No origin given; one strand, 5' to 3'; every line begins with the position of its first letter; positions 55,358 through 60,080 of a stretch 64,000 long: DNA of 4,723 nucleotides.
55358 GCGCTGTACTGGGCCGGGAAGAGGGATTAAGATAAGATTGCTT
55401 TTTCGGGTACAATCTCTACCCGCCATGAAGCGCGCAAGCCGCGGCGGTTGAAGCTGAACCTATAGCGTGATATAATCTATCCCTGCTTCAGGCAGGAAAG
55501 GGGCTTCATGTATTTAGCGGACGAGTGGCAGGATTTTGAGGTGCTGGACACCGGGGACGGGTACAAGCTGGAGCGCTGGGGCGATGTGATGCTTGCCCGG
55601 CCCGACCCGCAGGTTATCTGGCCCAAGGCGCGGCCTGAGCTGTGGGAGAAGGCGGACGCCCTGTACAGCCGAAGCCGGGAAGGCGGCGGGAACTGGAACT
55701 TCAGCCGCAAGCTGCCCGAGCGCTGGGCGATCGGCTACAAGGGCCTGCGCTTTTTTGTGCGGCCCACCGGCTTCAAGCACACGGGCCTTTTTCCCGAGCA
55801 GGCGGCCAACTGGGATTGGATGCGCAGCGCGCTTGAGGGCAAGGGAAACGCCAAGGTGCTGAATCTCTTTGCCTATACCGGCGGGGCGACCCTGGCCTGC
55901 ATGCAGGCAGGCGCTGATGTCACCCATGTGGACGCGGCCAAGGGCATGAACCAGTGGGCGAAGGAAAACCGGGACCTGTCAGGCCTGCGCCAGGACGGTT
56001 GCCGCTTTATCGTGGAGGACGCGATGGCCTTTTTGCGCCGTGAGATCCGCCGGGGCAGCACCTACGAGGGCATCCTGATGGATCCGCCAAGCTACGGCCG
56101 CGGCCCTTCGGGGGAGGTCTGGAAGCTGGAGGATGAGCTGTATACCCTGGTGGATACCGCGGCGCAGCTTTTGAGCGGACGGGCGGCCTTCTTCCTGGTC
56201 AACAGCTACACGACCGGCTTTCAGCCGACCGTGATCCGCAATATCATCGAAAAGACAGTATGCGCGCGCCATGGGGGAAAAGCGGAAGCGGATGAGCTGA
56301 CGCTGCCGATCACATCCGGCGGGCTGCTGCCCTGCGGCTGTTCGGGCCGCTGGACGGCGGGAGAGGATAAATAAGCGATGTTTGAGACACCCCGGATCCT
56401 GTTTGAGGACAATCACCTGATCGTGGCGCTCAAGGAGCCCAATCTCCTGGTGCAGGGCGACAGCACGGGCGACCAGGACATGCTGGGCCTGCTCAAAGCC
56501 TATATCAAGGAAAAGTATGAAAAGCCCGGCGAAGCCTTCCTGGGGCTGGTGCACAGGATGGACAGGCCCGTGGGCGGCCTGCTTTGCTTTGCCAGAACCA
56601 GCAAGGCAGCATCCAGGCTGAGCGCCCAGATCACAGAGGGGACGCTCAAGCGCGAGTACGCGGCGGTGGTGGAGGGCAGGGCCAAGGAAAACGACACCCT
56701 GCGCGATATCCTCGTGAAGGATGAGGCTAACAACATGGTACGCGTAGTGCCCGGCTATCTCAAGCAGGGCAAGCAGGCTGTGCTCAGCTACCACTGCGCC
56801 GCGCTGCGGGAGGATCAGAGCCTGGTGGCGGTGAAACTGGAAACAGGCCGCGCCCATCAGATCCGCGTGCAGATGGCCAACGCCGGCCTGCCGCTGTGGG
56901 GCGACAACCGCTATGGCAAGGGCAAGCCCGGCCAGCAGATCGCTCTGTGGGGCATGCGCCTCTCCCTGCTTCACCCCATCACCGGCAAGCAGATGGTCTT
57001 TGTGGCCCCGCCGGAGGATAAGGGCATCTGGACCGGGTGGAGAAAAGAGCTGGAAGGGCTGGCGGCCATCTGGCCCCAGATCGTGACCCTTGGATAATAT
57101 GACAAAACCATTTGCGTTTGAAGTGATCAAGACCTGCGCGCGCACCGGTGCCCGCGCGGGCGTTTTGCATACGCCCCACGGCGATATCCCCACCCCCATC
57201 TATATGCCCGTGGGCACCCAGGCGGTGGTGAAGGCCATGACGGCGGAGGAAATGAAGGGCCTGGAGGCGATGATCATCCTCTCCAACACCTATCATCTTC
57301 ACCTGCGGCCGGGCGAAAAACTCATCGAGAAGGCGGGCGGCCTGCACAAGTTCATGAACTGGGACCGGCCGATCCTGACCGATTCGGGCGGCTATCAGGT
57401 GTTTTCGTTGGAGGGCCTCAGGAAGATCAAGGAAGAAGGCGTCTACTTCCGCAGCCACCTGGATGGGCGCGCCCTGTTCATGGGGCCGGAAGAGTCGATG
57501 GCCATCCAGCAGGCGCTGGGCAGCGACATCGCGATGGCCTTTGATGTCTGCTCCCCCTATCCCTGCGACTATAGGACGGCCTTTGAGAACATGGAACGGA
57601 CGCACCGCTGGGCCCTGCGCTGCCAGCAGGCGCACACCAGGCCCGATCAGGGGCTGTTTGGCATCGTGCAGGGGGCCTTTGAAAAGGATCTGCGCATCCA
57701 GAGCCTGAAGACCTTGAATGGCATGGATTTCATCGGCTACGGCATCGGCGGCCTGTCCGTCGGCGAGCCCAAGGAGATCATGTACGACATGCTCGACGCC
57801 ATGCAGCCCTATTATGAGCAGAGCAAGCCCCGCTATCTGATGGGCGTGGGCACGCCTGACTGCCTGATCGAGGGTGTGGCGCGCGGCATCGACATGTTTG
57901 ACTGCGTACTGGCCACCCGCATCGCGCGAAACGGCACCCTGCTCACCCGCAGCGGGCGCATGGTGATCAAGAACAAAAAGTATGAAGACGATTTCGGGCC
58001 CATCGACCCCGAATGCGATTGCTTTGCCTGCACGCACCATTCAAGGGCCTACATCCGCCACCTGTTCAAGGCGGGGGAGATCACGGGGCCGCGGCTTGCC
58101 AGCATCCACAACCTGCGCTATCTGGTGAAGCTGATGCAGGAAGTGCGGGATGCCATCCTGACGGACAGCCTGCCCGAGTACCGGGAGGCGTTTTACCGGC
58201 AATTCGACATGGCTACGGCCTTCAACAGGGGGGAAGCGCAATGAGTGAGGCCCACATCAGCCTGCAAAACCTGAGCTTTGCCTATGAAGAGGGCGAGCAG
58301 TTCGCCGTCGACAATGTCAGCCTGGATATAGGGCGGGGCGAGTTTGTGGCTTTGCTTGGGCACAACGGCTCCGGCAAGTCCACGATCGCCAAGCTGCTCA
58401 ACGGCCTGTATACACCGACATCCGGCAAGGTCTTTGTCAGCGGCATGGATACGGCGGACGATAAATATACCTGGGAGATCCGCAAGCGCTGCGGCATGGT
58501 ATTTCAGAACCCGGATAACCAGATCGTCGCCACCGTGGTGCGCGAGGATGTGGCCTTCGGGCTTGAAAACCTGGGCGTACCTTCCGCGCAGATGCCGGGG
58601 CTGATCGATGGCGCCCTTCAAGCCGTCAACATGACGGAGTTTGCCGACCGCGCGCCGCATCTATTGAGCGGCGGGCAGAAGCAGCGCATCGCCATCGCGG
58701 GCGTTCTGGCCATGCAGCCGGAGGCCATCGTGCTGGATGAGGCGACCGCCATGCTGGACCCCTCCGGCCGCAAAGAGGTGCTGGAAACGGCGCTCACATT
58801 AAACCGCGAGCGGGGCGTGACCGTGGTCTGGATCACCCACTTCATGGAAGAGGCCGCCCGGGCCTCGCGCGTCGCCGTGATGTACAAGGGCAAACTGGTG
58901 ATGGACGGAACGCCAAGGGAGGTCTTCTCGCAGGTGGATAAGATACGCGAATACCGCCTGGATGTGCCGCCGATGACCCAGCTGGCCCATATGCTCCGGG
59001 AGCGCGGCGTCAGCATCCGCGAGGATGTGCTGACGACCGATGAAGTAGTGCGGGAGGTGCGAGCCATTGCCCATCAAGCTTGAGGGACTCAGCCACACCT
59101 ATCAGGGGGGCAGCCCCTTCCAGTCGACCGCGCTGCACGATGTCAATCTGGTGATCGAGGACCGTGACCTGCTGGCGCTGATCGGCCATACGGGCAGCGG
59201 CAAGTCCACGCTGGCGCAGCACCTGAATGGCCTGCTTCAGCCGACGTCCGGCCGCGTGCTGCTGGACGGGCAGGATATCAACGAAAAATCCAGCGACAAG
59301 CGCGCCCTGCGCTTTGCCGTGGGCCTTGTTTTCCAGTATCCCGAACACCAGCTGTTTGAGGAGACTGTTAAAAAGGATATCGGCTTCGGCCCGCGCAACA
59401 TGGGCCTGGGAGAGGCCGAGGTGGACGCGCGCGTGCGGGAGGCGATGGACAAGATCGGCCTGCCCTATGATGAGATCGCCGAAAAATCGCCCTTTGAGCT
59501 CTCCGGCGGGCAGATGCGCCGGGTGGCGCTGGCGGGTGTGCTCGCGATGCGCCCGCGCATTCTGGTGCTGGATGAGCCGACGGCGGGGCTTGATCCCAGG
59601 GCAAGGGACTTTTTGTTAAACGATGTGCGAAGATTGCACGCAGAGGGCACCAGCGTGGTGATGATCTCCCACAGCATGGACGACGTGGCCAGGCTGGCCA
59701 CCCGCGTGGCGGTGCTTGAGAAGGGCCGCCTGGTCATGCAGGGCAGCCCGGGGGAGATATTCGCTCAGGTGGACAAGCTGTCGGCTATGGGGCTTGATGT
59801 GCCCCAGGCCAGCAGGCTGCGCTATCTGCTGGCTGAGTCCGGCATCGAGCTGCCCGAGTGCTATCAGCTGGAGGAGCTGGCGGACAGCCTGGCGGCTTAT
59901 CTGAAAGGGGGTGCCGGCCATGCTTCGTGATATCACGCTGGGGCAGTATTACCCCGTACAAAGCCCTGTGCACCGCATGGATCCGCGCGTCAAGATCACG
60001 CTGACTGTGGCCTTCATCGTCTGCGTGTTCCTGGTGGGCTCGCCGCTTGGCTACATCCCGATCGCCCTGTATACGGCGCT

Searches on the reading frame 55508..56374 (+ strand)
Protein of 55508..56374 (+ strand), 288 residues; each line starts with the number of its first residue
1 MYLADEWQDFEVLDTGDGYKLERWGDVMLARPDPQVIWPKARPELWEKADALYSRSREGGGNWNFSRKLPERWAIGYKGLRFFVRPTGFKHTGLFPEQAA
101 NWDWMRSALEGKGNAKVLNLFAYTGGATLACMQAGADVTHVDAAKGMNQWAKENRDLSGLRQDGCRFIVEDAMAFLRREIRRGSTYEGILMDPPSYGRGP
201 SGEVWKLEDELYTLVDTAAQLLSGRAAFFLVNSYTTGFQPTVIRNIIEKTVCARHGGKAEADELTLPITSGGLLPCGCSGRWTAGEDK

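Call 78: search_protein_families(library=pfam, proteins=[window:55508-56374:+], max_evalue=0.0001)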
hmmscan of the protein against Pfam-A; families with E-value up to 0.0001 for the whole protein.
window:55508-56374:+ (288 aa): 1 family
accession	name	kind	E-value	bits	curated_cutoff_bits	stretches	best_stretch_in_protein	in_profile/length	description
PF10672.15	Methyltrans_SAM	-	1.8e-14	54.1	27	1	54-199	67-209/286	S-adenosylmethionine-dependent methyltransferase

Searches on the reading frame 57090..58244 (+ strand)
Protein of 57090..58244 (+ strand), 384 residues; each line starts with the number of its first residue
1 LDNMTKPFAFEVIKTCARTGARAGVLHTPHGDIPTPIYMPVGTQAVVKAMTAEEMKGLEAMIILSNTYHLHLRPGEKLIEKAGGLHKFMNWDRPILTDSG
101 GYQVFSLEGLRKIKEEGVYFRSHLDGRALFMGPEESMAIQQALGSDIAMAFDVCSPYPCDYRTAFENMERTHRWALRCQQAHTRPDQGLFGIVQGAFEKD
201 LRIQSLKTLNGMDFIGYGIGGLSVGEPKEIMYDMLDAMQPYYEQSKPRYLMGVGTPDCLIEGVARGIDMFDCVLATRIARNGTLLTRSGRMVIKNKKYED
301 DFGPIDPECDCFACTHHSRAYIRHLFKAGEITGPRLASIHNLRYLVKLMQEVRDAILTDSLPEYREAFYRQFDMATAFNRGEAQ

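Call 78: search_protein_families(library=pfam, proteins=[window:57090-58244:+], max_evalue=0.0001)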
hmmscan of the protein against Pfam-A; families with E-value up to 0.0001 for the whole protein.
window:57090-58244:+ (384 aa): 1 family
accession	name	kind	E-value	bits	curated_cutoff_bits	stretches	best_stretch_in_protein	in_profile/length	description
PF01702.25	TGT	-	5.6e-161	536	26.3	1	20-372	2-355/357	Queuine tRNA-ribosyltransferase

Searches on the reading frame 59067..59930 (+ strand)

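Call 78: search_protein_families(library=pfam, proteins=[window:59067-59930:+], max_evalue=0.0001)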
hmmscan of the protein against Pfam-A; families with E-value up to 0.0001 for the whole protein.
window:59067-59930:+ (287 aa): 4 families
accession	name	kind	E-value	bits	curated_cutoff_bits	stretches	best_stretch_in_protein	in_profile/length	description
PF00005.33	ABC_tran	-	1.9e-32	113.2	25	1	23-173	1-137/137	ABC transporter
PF13304.12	AAA_21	-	1.8e-10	41.8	27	1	131-203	224-299/304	AAA domain, putative AbiEii toxin, Type IV TA system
PF02463.25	SMC_N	-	1.2e-05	25.3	40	1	33-214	24-209/220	RecF/RecN/SMC N terminal domain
PF13401.12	AAA_22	-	6.1e-05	23.8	27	0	32-192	4-109/130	AAA domain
